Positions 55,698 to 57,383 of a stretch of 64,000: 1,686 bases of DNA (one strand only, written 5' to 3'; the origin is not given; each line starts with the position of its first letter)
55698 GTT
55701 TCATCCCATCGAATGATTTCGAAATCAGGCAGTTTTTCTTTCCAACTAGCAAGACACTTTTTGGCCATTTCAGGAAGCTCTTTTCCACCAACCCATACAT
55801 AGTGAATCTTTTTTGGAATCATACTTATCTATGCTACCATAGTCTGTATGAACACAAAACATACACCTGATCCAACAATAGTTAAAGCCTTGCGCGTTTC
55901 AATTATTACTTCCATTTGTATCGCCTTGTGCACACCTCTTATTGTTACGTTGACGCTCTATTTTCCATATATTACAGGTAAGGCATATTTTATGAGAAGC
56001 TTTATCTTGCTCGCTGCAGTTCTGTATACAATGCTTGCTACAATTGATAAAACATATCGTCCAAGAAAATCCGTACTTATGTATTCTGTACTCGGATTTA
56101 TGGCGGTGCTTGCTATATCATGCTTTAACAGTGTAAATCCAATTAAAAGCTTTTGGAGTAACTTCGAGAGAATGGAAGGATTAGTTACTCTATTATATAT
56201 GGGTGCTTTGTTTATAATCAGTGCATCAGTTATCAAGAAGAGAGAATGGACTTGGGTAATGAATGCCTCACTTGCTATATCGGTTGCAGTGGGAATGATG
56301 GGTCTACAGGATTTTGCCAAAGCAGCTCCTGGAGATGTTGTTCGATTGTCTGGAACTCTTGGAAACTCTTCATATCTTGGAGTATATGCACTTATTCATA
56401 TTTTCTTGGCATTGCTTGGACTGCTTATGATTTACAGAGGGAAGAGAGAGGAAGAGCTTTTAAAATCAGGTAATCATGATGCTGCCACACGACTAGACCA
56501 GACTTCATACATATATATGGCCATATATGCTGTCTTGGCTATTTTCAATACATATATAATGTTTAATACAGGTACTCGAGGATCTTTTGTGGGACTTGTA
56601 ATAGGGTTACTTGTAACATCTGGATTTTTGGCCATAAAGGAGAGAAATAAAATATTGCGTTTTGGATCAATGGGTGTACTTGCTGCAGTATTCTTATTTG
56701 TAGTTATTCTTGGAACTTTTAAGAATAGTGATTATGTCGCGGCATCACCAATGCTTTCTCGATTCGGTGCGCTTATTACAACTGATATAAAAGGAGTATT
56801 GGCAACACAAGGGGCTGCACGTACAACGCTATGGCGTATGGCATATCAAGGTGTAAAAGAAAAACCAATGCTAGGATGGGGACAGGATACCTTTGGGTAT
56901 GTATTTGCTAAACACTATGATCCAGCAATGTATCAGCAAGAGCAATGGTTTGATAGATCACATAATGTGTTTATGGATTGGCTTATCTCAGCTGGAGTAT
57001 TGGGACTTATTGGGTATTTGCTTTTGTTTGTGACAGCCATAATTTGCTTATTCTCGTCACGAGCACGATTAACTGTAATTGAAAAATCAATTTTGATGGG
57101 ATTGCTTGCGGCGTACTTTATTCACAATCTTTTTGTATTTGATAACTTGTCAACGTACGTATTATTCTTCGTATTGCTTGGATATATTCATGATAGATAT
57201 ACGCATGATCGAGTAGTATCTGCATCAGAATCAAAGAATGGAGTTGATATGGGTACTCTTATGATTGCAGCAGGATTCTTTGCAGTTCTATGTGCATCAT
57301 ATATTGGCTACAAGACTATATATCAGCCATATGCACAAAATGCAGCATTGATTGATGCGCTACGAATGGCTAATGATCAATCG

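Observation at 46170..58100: Wzx + Wzy_C-TPR glycan locus built from diverged paralog pairs; candidate PglL-like protein O-glycosylation (pilin glycosylation?) system in an LPS-less genome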

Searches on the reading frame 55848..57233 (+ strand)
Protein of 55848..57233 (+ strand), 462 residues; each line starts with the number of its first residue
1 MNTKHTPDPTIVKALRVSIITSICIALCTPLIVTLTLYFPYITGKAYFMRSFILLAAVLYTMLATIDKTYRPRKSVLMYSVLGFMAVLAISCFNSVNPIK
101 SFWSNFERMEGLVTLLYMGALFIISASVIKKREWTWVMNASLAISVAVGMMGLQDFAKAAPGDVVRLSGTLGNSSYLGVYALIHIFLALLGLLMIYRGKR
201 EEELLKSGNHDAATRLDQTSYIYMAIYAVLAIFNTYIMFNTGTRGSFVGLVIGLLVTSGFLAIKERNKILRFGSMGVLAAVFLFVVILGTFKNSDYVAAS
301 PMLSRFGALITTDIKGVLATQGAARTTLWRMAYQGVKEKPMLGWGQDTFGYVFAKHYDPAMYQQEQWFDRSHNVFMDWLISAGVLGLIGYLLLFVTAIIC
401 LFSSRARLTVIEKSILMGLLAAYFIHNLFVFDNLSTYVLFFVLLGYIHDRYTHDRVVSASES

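Call 61: search_solved_structures(query=A2, max_evalue=10, show_alignments=2)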
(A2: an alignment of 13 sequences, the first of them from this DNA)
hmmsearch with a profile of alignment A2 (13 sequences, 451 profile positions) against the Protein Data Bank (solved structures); distinct sequences matched with E-value up to 10: 0.

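Call 93: search_protein_families(library=pfam, alignment_id=A2, max_evalue=10)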
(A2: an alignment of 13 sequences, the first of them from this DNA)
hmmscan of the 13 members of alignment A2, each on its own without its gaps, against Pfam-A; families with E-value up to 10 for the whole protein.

A. member 1, seq(462 aa): 4 families
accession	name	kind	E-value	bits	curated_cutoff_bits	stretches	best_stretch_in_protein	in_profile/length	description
PF04932.20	Wzy_C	-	2.7e-19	69.9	31.7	1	231-391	3-149/149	O-Antigen ligase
PF14922.11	FWWh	-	0.023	15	25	1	346-382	48-84/150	Protein of unknown function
PF21592.3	Bc2l-C_N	-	0.089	13.5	27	1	28-106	31-107/123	Bc2l-C, N-terminal domain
PF07214.17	DUF1418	-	1.3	9.3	22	1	74-129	9-62/94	Protein of unknown function (DUF1418)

B. families by the number of members that match (of 13 scanned): 16 families
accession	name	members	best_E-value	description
PF04932.20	Wzy_C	13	1.4e-20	O-Antigen ligase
PF14922.11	FWWh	8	0.0058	Protein of unknown function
PF07214.17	DUF1418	2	0.013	Protein of unknown function (DUF1418)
PF03203.19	MerC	1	0.0029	MerC mercury resistance protein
PF19053.6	EccD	1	0.0047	EccD-like transmembrane domain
PF25592.1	DUF7937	1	0.012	Domain of unknown function (DUF7937)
PF13301.11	DUF4079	1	0.057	Protein of unknown function (DUF4079)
PF21592.3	Bc2l-C_N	1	0.089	Bc2l-C, N-terminal domain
PF24961.1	NfeD_membrane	1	0.22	NfeD integral membrane domain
PF11694.13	DUF3290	1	0.3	Protein of unknown function (DUF3290)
PF17197.9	DUF5134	1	0.62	Domain of unknown function (DUF5134)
PF23711.1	DUF7156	1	1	Family of unknown function (DUF7156)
PF20485.3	DUF6724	1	1.2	Family of unknown function (DUF6724)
PF13786.12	DUF4179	1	1.9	Domain of unknown function (DUF4179)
PF01757.29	Acyl_transf_3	1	3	Acyltransferase domain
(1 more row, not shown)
